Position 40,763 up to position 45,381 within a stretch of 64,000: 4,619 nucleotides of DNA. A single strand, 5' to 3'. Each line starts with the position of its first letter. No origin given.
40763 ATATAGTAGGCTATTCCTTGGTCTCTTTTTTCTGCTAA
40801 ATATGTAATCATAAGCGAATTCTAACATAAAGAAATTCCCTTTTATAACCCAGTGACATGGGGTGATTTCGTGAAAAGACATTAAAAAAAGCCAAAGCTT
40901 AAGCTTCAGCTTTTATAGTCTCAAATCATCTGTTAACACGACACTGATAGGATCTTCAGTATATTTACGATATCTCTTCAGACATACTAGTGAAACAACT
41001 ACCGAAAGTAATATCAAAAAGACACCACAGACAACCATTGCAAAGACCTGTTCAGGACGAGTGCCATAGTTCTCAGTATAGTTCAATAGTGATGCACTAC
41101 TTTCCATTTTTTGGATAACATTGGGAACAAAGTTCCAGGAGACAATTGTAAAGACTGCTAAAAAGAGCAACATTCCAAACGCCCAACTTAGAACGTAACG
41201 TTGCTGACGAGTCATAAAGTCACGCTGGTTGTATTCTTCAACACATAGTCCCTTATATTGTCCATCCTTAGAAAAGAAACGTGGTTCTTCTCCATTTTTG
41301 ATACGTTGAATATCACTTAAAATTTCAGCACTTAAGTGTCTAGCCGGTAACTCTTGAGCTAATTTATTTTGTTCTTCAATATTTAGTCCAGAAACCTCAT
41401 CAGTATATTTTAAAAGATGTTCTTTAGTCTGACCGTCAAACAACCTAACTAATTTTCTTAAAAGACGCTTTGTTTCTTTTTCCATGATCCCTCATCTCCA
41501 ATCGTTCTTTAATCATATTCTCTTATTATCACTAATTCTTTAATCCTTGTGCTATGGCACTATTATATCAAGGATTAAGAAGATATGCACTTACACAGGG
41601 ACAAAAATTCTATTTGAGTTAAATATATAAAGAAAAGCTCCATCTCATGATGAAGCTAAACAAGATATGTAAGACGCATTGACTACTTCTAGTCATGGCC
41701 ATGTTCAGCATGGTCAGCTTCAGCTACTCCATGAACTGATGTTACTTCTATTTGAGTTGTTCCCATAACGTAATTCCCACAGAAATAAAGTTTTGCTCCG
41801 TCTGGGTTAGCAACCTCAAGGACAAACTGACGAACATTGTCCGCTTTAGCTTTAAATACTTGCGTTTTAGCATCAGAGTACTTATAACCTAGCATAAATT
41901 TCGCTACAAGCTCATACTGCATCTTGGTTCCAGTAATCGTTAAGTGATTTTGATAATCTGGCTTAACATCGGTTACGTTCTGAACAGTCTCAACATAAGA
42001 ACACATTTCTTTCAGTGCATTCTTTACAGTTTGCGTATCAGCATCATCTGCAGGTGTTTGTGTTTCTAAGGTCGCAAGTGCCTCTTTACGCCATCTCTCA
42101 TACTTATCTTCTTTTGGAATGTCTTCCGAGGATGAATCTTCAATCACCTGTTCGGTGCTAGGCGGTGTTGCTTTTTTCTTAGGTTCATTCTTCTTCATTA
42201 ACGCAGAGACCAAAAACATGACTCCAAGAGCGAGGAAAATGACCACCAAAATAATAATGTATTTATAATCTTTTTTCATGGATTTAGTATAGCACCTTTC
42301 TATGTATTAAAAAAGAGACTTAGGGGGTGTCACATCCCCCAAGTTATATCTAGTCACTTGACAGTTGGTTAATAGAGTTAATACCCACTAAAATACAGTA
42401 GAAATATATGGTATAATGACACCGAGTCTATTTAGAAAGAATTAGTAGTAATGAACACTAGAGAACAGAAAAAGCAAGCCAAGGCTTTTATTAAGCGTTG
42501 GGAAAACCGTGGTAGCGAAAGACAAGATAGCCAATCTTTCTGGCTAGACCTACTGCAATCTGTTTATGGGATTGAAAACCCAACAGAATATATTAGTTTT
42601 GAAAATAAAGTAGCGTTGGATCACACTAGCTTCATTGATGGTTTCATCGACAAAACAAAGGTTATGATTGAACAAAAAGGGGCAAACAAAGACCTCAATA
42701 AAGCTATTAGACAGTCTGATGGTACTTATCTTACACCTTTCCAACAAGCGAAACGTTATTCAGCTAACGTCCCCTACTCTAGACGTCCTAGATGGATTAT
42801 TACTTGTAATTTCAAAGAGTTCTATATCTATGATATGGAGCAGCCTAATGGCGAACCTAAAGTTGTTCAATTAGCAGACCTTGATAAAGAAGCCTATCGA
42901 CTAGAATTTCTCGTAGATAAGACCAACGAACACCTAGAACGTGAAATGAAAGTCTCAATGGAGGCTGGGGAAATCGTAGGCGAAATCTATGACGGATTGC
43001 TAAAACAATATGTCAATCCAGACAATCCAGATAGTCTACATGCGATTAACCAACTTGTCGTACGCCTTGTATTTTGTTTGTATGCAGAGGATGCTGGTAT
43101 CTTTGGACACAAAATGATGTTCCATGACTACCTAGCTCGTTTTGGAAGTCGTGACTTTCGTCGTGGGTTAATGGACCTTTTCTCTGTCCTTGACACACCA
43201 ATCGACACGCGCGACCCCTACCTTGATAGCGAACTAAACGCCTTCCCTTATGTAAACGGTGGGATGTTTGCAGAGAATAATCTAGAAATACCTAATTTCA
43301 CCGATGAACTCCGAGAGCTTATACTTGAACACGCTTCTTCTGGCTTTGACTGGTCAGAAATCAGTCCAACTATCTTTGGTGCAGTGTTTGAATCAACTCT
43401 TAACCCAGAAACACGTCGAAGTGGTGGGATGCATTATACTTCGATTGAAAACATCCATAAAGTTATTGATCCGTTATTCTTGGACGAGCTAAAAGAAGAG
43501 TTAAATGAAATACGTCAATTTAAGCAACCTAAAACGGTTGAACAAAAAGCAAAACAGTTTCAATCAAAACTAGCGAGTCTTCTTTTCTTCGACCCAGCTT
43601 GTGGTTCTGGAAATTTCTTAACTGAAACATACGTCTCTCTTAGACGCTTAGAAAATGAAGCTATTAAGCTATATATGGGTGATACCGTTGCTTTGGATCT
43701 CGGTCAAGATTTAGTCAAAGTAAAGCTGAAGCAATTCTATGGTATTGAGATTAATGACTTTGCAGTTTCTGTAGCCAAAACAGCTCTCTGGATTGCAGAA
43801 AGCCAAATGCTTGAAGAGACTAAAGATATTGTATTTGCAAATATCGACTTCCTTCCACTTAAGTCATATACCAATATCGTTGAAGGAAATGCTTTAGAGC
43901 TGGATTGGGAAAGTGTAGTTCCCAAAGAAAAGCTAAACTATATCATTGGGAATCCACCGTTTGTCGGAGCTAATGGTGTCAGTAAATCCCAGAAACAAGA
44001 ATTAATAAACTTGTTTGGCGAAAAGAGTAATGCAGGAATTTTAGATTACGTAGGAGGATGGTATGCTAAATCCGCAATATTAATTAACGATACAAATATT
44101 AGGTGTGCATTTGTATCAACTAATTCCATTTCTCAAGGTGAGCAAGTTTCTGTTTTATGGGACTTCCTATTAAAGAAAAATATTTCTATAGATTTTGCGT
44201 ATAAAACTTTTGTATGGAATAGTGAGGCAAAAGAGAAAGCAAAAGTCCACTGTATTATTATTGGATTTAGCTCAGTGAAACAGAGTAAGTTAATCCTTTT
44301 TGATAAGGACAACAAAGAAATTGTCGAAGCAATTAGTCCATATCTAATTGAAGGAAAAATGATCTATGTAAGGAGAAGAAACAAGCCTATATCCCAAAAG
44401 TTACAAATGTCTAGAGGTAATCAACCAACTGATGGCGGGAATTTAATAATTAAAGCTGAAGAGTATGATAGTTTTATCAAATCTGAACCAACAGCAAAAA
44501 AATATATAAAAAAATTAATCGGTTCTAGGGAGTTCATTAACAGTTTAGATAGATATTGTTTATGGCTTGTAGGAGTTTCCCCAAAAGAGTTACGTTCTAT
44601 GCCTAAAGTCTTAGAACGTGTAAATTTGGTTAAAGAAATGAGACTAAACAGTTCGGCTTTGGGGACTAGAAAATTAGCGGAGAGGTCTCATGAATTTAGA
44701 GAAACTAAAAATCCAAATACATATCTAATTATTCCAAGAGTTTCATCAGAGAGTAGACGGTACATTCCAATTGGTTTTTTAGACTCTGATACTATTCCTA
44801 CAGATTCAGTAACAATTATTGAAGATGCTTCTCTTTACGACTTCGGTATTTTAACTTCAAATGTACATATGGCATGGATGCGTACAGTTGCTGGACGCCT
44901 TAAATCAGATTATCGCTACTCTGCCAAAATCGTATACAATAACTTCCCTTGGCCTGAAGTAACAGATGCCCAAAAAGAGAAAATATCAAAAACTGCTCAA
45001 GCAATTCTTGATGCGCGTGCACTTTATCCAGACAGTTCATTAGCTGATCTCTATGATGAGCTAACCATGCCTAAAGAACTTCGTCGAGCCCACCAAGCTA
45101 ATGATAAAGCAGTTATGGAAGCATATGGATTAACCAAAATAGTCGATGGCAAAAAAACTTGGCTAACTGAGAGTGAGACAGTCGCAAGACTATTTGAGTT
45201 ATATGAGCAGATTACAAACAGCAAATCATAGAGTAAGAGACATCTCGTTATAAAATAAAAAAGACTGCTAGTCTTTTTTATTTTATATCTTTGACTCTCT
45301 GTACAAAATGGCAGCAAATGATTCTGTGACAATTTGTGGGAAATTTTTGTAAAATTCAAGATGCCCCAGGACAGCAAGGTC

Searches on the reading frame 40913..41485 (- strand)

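Call 22: search_protein_families(library=pfam, proteins=[window:40913-41485:-], max_evalue=0.01)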
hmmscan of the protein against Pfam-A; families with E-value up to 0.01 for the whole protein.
window:40913-41485:- (190 aa): 1 family
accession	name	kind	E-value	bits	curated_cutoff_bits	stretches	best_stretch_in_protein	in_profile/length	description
PF15345.11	TMEM51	-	0.0051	17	25.5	1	102-178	10-95/237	Transmembrane protein 51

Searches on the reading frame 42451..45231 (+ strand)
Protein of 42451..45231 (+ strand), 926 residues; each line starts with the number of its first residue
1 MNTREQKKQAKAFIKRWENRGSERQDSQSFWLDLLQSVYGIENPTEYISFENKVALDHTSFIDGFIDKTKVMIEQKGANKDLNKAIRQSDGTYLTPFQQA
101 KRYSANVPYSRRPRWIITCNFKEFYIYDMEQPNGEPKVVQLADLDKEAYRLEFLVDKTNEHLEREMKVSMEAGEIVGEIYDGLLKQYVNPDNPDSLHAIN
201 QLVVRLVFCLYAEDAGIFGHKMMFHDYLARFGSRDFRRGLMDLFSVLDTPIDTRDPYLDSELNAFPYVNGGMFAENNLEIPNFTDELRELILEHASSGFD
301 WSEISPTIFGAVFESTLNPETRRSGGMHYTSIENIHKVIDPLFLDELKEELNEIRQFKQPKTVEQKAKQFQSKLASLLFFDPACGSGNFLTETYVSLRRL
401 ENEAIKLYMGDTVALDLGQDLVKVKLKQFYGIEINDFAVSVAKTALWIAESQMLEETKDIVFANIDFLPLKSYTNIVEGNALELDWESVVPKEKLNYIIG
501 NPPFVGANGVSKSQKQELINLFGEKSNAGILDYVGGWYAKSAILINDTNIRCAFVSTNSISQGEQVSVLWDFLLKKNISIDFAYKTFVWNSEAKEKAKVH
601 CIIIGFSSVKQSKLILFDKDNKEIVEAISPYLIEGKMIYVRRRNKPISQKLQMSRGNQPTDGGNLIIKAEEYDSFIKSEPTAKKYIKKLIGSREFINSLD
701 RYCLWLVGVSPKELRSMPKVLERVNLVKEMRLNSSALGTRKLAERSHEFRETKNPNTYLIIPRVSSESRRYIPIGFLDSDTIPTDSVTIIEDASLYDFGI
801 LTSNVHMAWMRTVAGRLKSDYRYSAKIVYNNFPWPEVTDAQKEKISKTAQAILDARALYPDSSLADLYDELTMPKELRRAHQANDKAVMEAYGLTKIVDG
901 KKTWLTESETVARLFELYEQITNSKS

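Call 22: search_protein_families(library=pfam, proteins=[window:42451-45231:+], max_evalue=0.01)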
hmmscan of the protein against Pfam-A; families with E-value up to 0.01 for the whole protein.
window:42451-45231:+ (926 aa): 9 families
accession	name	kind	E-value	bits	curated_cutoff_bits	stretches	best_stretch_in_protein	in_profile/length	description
PF20473.4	MmeI_Mtase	-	7.1e-87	291.3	27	1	362-616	6-257/259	MmeI, DNA-methyltransferase domain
PF20466.3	MmeI_TRD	-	1.5e-78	263.4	27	1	635-836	2-206/207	MmeI, target recognition domain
PF20464.3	MmeI_N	-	4.5e-35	122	27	1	9-186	2-181/181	MmeI, N-terminal domain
PF20467.3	MmeI_C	-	1.3e-23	83.4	27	1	838-923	2-80/83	MmeI, C-terminal domain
PF20465.4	MmeI_hel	-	1.1e-20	74.6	27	1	197-273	1-75/75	MmeI, helicase spacer domain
PF07669.17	Eco57I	-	5.9e-10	39.9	25.3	1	428-575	2-155/171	Eco57I restriction-modification methylase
PF02384.22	N6_Mtase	-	4.8e-05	23.3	20.4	1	378-507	49-138/311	N-6 DNA Methylase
PF01170.24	UPF0020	-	0.0013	19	22.3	0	379-468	32-117/197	RMKL-like, methyltransferase domain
PF04313.20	HSDR_N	-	0.006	16.9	25.1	0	52-132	124-195/198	Type I restriction enzyme R protein N terminus (HSDR_N)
